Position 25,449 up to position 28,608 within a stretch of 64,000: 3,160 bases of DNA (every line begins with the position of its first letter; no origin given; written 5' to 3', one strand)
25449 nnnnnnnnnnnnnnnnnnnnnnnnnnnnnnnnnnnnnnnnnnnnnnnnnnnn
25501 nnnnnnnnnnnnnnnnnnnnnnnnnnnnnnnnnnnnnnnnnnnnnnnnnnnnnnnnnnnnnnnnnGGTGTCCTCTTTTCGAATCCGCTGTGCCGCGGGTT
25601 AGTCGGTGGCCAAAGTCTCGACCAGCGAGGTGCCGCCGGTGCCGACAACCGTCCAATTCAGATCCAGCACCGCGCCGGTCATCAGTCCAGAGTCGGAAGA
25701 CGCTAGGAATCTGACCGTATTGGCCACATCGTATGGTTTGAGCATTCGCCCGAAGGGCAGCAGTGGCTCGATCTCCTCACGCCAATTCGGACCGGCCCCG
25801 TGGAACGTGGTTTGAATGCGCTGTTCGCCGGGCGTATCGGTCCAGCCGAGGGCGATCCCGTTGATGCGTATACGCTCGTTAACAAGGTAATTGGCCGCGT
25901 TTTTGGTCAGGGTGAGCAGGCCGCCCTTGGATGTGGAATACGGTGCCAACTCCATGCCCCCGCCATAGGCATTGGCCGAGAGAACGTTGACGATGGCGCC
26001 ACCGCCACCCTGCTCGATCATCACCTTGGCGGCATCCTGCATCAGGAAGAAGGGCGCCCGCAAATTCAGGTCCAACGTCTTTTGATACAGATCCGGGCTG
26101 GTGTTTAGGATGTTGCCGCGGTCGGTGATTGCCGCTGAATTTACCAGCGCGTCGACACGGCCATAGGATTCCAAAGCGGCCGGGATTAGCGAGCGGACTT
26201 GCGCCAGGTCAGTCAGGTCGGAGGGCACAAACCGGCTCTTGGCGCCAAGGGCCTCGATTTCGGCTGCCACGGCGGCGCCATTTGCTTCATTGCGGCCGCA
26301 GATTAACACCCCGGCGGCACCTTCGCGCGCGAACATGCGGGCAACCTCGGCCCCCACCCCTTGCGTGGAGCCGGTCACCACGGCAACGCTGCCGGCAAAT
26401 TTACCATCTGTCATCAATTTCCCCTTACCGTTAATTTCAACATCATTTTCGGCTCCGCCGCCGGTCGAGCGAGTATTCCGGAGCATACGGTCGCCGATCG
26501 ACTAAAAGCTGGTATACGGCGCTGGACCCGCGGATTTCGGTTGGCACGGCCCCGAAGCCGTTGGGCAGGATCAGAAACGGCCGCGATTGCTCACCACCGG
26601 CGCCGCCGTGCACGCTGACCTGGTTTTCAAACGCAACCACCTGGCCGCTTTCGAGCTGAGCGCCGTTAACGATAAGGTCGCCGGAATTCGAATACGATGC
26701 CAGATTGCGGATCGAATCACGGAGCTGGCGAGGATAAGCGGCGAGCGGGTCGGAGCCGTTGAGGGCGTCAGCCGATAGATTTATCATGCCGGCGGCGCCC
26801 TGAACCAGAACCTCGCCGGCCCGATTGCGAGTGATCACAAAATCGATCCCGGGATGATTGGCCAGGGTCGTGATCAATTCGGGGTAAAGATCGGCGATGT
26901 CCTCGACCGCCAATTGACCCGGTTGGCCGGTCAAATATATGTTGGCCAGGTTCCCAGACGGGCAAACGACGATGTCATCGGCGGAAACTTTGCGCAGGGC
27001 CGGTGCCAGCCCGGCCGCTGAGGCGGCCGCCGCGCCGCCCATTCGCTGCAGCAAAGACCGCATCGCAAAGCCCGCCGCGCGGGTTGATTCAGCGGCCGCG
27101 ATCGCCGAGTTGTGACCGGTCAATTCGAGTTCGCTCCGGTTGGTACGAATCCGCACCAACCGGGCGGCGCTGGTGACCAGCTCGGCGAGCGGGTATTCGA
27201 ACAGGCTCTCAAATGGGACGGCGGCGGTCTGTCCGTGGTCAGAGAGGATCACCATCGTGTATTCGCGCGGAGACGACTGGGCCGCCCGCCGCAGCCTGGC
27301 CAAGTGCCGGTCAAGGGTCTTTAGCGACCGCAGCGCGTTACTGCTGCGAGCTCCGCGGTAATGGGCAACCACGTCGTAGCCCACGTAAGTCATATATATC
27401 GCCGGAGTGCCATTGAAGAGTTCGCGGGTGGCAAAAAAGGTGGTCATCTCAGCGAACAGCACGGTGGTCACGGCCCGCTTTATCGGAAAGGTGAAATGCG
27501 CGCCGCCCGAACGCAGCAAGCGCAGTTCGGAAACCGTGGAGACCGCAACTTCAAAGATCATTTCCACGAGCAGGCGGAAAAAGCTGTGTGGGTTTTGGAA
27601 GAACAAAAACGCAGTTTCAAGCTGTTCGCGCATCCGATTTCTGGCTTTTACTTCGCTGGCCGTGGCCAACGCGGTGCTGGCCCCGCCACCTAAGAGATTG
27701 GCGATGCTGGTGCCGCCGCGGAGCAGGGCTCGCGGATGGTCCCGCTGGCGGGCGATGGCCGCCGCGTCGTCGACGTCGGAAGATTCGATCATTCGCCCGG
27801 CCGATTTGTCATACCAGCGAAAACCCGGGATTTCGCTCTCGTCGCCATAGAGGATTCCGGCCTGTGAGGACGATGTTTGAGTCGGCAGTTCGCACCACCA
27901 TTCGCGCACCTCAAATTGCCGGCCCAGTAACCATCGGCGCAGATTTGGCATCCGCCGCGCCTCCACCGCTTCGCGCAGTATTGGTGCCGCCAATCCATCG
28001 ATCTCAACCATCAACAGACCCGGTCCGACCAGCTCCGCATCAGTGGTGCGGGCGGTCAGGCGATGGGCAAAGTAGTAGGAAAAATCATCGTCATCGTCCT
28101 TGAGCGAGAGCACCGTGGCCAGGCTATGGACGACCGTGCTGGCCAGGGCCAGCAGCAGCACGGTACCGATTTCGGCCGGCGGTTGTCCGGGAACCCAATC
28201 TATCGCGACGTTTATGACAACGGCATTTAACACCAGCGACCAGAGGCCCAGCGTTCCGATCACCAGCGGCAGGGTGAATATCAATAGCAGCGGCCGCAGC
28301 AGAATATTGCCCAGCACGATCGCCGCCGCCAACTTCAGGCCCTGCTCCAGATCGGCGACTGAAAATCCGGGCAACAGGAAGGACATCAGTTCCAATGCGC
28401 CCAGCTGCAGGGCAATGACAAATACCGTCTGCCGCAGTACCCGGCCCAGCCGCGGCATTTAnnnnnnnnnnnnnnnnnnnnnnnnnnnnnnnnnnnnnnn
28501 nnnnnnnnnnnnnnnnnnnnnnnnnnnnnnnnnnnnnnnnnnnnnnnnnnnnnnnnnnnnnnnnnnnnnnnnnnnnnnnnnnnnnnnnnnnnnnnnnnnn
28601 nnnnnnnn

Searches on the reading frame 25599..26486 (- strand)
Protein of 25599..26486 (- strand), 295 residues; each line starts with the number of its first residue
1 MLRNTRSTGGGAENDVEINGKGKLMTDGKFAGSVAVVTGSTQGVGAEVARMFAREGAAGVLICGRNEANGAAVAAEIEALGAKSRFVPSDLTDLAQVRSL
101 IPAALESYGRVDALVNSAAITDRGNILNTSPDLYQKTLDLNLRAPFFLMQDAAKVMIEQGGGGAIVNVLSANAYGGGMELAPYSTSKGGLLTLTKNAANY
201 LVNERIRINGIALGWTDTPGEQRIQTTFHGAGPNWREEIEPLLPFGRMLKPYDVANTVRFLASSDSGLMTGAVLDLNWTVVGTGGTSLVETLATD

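Call 35: search_protein_families(library=pfam, proteins=[window:25599-26486:-], max_evalue=0.00001)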
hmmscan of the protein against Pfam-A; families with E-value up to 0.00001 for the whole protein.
window:25599-26486:- (295 aa): 3 families
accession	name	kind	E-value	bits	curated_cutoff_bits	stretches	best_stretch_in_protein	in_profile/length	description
PF13561.12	adh_short_C2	-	1.7e-47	162.4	27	1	41-274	5-229/236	Enoyl-(Acyl carrier protein) reductase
PF00106.31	adh_short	-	2.4e-45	154.8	26.6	1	34-225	2-191/195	short chain dehydrogenase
PF08659.16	KR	-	9.9e-12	45.6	22.6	1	35-139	3-110/180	KR domain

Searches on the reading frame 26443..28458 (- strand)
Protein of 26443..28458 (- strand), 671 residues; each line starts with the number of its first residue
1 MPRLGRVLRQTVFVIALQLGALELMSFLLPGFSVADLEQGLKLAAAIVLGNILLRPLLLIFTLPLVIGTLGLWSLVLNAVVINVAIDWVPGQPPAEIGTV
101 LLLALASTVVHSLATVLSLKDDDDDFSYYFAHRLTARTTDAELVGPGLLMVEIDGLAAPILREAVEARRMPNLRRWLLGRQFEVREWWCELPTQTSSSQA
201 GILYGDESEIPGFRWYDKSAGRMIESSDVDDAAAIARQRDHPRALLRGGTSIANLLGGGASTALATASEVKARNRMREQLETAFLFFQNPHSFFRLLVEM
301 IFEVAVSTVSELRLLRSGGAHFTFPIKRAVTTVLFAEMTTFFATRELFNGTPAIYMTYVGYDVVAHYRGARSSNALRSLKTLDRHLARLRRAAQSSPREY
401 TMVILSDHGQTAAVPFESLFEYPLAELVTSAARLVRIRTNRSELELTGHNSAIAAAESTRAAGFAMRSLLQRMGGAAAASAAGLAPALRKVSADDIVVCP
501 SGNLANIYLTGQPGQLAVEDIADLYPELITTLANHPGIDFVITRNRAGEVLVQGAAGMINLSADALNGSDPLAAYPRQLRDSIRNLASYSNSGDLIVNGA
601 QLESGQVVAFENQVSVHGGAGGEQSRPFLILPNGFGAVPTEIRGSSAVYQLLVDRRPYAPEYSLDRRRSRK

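Call 35: search_protein_families(library=pfam, proteins=[window:26443-28458:-], max_evalue=0.00001)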
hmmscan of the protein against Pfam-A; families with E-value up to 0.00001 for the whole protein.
window:26443-28458:- (671 aa): 2 families
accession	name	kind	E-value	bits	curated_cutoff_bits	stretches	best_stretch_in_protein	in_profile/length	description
PF01663.27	Phosphodiest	-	9.3e-12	45.6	23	1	148-440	1-256/342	Type I phosphodiesterase / nucleotide pyrophosphatase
PF04020.18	Phage_holin_4_2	-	1.9e-11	44.9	28.8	1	13-112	5-104/105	Mycobacterial 4 TMS phage holin, superfamily IV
